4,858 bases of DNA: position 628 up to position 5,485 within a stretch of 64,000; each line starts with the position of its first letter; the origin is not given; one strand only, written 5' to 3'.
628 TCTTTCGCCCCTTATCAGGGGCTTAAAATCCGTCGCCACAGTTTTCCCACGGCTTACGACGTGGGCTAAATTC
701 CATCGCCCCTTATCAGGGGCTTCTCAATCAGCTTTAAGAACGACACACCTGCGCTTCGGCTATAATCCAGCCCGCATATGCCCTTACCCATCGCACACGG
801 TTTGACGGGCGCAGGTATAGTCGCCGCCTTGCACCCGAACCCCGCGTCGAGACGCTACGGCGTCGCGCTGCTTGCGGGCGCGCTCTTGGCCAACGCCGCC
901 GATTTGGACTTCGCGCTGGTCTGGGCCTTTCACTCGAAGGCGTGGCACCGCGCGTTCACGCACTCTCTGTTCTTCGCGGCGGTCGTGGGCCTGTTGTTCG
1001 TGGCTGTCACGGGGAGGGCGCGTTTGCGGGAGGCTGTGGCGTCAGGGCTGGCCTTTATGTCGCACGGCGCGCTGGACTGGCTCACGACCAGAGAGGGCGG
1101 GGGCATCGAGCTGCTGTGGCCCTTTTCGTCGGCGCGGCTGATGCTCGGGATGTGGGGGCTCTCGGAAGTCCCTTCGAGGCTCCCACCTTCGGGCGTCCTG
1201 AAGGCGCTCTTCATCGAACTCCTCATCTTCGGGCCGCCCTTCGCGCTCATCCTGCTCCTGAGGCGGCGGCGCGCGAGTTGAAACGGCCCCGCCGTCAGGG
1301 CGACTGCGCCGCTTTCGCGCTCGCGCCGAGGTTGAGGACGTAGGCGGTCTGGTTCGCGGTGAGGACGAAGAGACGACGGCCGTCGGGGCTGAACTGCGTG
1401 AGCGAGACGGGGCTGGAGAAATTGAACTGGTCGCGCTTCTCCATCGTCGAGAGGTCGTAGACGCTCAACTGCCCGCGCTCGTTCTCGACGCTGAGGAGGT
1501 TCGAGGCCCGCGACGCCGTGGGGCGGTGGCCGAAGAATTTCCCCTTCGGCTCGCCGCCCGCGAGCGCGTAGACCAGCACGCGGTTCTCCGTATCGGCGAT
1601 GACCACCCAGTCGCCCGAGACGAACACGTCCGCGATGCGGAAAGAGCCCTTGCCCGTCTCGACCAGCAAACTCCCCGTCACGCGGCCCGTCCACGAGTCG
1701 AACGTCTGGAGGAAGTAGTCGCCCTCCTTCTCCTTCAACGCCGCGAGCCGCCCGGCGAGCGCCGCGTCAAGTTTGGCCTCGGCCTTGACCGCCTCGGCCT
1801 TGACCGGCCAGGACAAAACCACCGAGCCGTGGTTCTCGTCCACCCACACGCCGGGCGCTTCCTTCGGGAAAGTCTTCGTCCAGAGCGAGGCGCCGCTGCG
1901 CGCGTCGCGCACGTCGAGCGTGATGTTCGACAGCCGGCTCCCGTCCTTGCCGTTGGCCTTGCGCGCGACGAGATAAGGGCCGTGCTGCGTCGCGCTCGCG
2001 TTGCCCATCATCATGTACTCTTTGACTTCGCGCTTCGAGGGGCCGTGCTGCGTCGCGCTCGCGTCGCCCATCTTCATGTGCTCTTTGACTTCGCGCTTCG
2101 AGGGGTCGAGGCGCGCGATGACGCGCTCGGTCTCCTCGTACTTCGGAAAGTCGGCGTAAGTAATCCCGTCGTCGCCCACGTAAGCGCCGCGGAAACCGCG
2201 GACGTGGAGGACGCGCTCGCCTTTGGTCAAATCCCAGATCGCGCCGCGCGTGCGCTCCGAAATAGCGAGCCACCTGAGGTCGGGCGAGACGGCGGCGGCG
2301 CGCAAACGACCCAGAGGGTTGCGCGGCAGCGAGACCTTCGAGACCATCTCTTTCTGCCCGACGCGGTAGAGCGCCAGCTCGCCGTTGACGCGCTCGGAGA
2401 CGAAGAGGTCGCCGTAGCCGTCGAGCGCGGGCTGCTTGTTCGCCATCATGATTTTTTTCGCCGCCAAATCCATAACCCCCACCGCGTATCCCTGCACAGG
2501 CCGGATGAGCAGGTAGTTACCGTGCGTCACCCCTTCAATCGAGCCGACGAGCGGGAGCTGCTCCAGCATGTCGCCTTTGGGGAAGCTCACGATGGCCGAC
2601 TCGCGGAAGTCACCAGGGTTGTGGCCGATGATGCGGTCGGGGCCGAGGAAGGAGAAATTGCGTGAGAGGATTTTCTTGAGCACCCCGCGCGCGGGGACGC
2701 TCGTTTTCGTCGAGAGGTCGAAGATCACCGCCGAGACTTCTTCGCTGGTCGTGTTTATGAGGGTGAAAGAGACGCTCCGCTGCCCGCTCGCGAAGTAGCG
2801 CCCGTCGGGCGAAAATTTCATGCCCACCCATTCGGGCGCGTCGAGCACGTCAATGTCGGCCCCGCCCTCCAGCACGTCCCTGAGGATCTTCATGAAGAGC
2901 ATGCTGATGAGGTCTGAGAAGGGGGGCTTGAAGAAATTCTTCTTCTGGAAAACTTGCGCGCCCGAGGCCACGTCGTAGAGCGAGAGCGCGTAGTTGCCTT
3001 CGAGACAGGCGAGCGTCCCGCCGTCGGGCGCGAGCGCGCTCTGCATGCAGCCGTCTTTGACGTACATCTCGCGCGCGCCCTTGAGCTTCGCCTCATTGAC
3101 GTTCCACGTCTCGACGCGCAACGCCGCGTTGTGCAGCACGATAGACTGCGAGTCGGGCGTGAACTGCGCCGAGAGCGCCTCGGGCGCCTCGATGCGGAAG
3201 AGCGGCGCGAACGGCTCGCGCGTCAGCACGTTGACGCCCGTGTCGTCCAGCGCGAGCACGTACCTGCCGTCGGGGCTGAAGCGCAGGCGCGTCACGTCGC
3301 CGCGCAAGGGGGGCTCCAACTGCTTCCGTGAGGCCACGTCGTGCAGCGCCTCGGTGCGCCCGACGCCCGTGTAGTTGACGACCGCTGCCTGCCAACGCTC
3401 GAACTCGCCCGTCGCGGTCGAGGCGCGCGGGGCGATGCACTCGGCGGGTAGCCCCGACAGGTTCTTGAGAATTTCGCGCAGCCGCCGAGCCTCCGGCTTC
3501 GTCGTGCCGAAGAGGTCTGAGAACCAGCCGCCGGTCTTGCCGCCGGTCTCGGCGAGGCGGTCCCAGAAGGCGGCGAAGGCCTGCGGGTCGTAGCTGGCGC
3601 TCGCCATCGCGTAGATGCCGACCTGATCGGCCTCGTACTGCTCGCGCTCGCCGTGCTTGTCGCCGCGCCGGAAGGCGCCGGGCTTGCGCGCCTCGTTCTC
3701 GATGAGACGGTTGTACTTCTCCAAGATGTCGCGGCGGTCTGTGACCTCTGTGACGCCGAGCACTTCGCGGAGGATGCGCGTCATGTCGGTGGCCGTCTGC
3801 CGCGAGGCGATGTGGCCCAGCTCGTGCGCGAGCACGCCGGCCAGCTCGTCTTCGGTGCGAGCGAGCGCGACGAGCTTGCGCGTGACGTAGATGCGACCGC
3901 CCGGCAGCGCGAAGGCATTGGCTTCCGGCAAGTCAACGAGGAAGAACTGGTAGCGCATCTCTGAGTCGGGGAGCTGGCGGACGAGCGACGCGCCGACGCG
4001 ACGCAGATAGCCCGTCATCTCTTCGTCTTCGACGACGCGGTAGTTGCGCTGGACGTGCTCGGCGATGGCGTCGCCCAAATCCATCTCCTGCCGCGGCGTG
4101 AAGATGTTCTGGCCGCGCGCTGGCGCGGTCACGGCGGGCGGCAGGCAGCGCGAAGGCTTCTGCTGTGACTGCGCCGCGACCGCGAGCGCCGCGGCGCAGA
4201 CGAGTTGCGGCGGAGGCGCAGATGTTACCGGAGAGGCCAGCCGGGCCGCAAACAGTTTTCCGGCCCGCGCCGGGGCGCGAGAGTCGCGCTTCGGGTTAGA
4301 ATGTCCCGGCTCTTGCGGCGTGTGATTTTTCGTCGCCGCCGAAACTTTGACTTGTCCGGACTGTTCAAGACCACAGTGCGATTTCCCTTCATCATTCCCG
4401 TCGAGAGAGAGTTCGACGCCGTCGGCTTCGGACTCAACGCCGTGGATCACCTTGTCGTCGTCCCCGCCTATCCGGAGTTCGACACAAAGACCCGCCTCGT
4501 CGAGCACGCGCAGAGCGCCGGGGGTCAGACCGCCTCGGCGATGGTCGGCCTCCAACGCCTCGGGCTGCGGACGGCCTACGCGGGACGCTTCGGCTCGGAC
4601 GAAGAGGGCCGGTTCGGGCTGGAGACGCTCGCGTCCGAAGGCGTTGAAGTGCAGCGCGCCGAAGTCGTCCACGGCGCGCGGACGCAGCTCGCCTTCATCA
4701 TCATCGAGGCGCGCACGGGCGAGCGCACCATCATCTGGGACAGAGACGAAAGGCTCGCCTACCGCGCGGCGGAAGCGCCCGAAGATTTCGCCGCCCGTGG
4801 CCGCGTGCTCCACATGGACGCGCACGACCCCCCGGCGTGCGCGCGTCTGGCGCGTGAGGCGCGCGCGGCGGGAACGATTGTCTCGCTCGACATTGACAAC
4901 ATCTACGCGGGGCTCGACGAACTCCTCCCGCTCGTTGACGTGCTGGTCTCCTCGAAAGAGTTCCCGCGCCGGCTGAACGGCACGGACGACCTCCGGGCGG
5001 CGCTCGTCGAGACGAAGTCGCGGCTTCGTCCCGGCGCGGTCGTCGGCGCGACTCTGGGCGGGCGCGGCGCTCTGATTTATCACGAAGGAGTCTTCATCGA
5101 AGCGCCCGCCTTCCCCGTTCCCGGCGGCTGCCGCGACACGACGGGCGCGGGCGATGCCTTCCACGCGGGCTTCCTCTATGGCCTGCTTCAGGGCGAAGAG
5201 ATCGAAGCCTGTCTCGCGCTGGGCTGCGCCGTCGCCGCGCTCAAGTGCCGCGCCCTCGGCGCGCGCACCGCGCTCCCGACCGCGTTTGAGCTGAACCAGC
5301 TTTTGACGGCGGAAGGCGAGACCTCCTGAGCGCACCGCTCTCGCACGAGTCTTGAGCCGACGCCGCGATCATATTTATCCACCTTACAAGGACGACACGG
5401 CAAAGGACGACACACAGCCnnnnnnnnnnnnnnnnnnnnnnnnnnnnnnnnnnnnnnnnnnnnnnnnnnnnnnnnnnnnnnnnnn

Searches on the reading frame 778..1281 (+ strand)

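Call 73: search_protein_families(library=pfam, proteins=[window:778-1281:+], max_evalue=0.0001)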
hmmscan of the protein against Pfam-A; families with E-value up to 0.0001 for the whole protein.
window:778-1281:+ (167 aa): 1 family
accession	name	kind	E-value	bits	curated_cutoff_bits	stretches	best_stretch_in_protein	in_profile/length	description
PF04307.19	YdjM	-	4.7e-18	65.7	29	1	5-126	4-129/176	YdjM inner membrane protein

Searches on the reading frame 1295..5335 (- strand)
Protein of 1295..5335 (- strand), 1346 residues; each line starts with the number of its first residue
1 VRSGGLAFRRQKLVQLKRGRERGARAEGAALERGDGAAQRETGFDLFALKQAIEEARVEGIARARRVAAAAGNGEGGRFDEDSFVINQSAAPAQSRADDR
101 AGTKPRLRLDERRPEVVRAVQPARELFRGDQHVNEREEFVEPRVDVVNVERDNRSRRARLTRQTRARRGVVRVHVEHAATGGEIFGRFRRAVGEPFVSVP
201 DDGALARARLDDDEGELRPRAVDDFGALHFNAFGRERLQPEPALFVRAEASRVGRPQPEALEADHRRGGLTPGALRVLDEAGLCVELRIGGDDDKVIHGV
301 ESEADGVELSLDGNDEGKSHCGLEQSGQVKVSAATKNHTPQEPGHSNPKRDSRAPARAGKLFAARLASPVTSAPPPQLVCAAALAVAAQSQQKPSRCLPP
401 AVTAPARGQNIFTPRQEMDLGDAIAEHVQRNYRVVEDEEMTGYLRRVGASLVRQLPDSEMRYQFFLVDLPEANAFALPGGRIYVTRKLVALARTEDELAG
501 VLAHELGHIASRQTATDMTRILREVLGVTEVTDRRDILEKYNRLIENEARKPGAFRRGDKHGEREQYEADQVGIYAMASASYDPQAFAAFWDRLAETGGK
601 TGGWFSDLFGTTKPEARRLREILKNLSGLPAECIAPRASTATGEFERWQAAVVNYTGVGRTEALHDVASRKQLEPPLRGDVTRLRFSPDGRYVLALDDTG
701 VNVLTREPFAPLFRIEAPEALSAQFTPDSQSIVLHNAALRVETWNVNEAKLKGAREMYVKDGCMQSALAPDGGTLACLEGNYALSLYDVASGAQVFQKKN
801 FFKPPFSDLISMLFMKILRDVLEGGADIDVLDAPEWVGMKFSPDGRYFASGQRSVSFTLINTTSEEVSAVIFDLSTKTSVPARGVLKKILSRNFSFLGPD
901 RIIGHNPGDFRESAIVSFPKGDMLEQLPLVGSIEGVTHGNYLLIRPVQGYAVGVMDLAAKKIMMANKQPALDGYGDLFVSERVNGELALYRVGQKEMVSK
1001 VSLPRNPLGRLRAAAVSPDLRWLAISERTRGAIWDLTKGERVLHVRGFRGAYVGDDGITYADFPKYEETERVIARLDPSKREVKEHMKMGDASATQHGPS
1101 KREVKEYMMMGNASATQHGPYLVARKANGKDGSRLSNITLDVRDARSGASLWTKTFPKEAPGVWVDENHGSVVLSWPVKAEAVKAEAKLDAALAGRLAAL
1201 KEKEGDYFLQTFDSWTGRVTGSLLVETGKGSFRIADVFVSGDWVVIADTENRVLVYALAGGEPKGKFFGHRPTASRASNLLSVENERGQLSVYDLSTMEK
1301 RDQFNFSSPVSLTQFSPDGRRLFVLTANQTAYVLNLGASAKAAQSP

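Call 9: search_protein_families(library=pfam, proteins=[window:1295-5335:-])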
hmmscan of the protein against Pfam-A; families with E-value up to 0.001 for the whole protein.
window:1295-5335:- (1346 aa): 4 families
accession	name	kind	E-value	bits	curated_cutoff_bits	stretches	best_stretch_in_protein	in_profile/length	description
PF01435.24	Peptidase_M48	-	5.9e-21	75.6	20.3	1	441-623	4-183/186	Peptidase family M48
PF25174.1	Beta-prop_THOC3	-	4.1e-10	39.5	305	0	1277-1336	99-158/272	THOC3 beta-propeller domain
PF23414.1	Beta-prop_EML_2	-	6.1e-05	23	90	0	1276-1339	49-113/266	Echinoderm microtubule-associated protein second beta-propeller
PF00400.38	WD40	-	7.2e-05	23.6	27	0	679-695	12-28/39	WD domain, G-beta repeat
